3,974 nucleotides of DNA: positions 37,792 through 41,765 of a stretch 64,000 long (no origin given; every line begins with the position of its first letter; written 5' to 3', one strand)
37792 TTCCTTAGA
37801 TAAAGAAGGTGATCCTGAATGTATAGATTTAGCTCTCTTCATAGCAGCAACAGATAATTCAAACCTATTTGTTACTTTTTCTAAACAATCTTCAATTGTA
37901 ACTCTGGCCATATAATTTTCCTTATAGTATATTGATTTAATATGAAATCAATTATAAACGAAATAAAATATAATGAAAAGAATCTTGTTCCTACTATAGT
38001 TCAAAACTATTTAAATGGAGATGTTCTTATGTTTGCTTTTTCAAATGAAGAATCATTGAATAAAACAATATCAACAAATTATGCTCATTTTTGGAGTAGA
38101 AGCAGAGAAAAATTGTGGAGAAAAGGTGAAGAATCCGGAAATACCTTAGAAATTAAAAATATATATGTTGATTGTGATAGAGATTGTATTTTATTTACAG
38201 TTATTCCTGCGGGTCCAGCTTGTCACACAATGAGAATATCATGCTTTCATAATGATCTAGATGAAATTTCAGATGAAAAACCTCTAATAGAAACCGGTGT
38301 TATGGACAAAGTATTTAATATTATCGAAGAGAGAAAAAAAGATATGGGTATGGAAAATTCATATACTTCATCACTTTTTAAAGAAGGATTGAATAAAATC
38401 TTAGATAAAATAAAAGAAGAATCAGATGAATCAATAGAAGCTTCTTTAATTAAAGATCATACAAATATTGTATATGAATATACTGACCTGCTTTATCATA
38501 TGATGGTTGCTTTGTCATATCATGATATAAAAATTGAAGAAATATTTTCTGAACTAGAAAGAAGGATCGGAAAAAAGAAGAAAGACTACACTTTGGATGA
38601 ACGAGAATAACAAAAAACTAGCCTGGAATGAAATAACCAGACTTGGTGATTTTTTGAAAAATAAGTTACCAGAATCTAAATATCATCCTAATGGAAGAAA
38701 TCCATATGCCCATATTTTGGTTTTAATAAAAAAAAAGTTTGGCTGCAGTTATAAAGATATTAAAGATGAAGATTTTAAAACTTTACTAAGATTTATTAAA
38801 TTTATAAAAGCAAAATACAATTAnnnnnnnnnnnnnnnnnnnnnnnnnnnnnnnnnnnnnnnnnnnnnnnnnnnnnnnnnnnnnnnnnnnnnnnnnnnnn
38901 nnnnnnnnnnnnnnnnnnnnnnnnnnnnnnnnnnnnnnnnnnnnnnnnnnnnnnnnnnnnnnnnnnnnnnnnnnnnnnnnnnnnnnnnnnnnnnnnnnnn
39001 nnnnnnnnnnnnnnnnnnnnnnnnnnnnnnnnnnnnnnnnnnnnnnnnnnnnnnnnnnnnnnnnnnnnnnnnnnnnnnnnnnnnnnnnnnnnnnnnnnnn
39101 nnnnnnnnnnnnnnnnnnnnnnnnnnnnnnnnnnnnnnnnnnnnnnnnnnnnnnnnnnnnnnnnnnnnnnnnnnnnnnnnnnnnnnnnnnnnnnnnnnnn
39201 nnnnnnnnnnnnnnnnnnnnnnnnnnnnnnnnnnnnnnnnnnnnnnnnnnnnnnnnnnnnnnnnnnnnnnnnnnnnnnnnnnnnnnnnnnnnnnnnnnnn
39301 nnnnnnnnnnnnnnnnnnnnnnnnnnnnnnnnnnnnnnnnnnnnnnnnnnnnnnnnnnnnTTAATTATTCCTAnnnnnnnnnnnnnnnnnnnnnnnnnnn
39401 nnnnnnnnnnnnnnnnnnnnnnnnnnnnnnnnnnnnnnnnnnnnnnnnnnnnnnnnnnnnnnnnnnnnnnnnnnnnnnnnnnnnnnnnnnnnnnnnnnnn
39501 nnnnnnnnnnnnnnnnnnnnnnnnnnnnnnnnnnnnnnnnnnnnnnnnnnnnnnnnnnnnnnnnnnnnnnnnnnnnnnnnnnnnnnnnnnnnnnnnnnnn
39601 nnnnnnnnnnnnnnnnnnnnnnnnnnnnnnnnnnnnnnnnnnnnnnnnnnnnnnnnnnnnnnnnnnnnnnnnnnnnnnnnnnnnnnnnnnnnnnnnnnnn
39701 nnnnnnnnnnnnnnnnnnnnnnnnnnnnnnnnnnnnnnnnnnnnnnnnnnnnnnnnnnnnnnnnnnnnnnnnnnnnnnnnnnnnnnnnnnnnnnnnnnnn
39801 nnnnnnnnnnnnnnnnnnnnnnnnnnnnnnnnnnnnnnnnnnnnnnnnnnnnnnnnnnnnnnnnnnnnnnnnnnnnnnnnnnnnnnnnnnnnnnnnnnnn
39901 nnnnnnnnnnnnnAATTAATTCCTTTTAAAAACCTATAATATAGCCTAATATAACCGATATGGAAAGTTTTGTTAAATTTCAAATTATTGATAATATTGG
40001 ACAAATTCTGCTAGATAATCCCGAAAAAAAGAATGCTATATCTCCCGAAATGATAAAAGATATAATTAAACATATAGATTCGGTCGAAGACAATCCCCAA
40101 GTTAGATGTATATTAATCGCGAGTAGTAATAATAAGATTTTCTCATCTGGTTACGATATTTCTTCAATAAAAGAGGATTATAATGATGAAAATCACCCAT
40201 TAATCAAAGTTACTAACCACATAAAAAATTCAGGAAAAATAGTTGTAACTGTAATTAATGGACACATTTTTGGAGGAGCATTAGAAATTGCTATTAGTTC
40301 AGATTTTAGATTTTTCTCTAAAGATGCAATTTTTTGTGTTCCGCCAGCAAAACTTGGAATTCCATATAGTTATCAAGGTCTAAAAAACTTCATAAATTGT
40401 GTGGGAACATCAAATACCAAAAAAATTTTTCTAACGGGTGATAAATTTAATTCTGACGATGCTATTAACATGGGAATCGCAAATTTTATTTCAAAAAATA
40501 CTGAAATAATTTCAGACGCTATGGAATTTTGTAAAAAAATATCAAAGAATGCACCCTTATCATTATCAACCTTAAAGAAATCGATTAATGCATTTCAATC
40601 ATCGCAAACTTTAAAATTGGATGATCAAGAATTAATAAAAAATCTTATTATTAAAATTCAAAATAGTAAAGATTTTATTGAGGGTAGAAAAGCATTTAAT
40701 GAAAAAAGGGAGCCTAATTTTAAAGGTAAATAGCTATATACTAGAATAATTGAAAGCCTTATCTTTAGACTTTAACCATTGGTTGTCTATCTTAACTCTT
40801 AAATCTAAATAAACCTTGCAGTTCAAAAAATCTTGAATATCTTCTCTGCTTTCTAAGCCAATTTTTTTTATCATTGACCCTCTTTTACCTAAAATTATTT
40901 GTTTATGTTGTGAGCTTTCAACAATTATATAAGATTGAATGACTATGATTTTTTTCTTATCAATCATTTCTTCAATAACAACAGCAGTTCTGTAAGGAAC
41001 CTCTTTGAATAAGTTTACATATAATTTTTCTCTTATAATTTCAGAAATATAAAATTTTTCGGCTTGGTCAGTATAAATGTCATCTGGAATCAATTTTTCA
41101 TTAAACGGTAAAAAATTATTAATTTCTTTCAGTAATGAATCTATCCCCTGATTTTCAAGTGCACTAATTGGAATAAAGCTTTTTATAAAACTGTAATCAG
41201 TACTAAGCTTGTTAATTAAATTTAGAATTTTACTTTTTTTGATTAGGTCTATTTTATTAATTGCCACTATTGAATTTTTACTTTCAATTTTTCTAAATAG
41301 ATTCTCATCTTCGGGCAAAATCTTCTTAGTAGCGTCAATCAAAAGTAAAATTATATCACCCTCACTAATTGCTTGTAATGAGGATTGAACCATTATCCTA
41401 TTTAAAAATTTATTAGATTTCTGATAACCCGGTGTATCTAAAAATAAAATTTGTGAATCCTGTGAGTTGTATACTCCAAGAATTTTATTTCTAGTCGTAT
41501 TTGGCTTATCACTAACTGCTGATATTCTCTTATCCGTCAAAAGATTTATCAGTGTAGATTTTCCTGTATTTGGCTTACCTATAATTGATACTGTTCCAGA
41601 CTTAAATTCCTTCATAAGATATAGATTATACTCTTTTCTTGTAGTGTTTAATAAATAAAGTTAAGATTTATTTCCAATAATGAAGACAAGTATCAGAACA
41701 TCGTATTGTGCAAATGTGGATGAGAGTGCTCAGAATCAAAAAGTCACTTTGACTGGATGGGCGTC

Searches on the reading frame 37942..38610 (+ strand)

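Call 38: search_protein_families(library=pfam, proteins=[window:37942-38610:+], max_evalue=0.001)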
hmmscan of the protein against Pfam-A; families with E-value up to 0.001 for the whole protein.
window:37942-38610:+ (222 aa): 2 families
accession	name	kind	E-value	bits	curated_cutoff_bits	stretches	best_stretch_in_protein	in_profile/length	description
PF01502.23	PRA-CH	-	3.3e-32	110.6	27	1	30-103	1-74/74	Phosphoribosyl-AMP cyclohydrolase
PF01503.22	PRA-PH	-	6.4e-19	68.6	21.3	1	126-208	6-85/86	Phosphoribosyl-ATP pyrophosphohydrolase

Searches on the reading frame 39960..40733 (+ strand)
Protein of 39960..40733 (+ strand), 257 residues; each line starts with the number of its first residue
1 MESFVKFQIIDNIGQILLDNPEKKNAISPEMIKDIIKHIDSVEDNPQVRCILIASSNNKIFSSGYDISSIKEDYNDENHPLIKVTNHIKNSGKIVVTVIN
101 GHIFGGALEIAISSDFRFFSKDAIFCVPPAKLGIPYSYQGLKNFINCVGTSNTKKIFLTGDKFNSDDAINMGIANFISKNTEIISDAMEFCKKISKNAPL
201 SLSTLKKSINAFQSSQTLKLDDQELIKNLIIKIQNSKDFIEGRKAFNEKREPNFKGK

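Call 37: search_protein_families(library=ncbifam, proteins=[window:39960-40733:+], max_evalue=0.0001)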
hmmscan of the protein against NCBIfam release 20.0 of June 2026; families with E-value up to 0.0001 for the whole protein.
window:39960-40733:+ (257 aa): 70 families (the best 25 are shown)
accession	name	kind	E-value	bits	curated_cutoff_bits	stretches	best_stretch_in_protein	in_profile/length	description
NF008506.0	PRK11423.1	equivalog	2.3e-57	194.4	257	1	3-257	4-261/261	methylmalonyl-CoA decarboxylase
NF004781.0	PRK06127.1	subfamily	3.5e-56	190.8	291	1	8-257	16-269/269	enoyl-CoA hydratase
NF004796.0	PRK06144.1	subfamily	1.4e-39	136.2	272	1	4-257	9-262/262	enoyl-CoA hydratase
NF005891.0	PRK07854.1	equivalog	2.6e-39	135.3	237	1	11-257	8-243/243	enoyl-CoA hydratase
NF004475.0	PRK05809.1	subfamily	7.4e-37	127.2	394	1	6-257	7-260/260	short-chain-enoyl-CoA hydratase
NF005803.0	PRK07658.1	equivalog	6.1e-35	120.8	313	1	4-257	3-257/257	enoyl-CoA hydratase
NF051848.1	EnCoAHydtEchA19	equivalog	2.2e-34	119.2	400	1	15-257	12-258/258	enoyl-CoA hydratase EchA19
NF006100.0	PRK08252.1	subfamily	3.9e-34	118.4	282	1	2-257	2-254/254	crotonase/enoyl-CoA hydratase family protein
NF004725.0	PRK06072.1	equivalog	4e-34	118.4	293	1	11-257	8-248/248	enoyl-CoA hydratase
NF006007.0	PRK08138.1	subfamily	4.1e-34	118.1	355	1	10-257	15-261/261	enoyl-CoA hydratase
NF005073.0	PRK06495.1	subfamily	7.1e-34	117.3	296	1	3-257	4-257/257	enoyl-CoA hydratase/isomerase family protein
NF005802.0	PRK07657.1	equivalog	2.5e-33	115.7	363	1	4-257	4-260/260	enoyl-CoA hydratase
NF005637.0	PRK07396.1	equivalog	5.8e-32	111.2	380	1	5-255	15-267/273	1,4-dihydroxy-2-naphthoyl-CoA synthase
NF002936.2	PRK03580.1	equivalog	5.8e-32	111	500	1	12-257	12-261/261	crotonobetainyl-CoA hydratase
NF007239.0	PRK09674.1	equivalog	7.6e-32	110.8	371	1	10-257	11-257/257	2,3-dehydroadipyl-CoA hydratase PaaF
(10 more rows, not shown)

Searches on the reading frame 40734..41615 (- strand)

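Call 37: search_protein_families(library=ncbifam, proteins=[window:40734-41615:-], max_evalue=0.0001)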
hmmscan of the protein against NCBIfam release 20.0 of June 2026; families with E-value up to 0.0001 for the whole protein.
window:40734-41615:- (293 aa): 27 families (the best 25 are shown)
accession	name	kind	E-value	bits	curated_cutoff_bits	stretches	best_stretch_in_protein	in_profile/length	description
NF000908.1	PRK00089.1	equivalog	1.1e-91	307.2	237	1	4-285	1-284/291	GTPase Era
TIGR00436.1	era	equivalog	5.1e-68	229.4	116.25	1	7-275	1-270/270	GTPase Era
TIGR03594.1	GTPase_EngA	equivalog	4e-35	121.6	306.7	1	8-169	177-346/432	ribosome biogenesis GTPase Der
TIGR00231.1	small_GTP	domain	1.8e-25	89.6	42.5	1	8-166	5-163/164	GTP-binding protein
NF003661.0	PRK05291.1-3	equivalog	1.7e-24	87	380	1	8-169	218-370/448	tRNA uridine-5-carboxymethylaminomethyl(34) synthesis GTPase MnmE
TIGR00450.1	mnmE_trmE_thdF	equivalog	5.9e-24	85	252.6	1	8-193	211-391/446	tRNA uridine-5-carboxymethylaminomethyl(34) synthesis GTPase MnmE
TIGR03918.1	GTP_HydF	equivalog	1.9e-20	73.1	325.55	1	8-172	9-170/392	[FeFe] hydrogenase H-cluster maturation GTPase HydF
NF002828.0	PRK03003.1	equivalog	1.1e-19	70.4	631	1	6-172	40-203/477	ribosome biogenesis GTPase Der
NF007071.0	PRK09518.1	equivalog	8e-18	64.3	953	1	6-171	271-433/706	bifunctional cytidylate kinase/GTPase Der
TIGR03598.1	GTPase_YsxC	equivalog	1.1e-16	61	124.45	1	6-165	18-185/186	ribosome biogenesis GTP-binding protein YihA/YsxC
TIGR02729.1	Obg_CgtA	equivalog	1.7e-16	60.2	280.25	1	9-168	160-327/329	Obg family GTPase CgtA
NF008956.1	PRK12299.1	equivalog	2.6e-16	59.5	300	1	9-168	161-324/327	GTPase ObgE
TIGR03596.1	GTPase_YlqF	equivalog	6.9e-15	55.1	208.2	1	8-63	120-172/276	ribosome biogenesis GTPase YlqF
NF008955.0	PRK12297.1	equivalog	2.2e-14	53.2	406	1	9-177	162-336/429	GTPase ObgE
TIGR00437.1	feoB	equivalog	1.1e-12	47.5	315.65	1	13-236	1-211/594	ferrous iron transport protein B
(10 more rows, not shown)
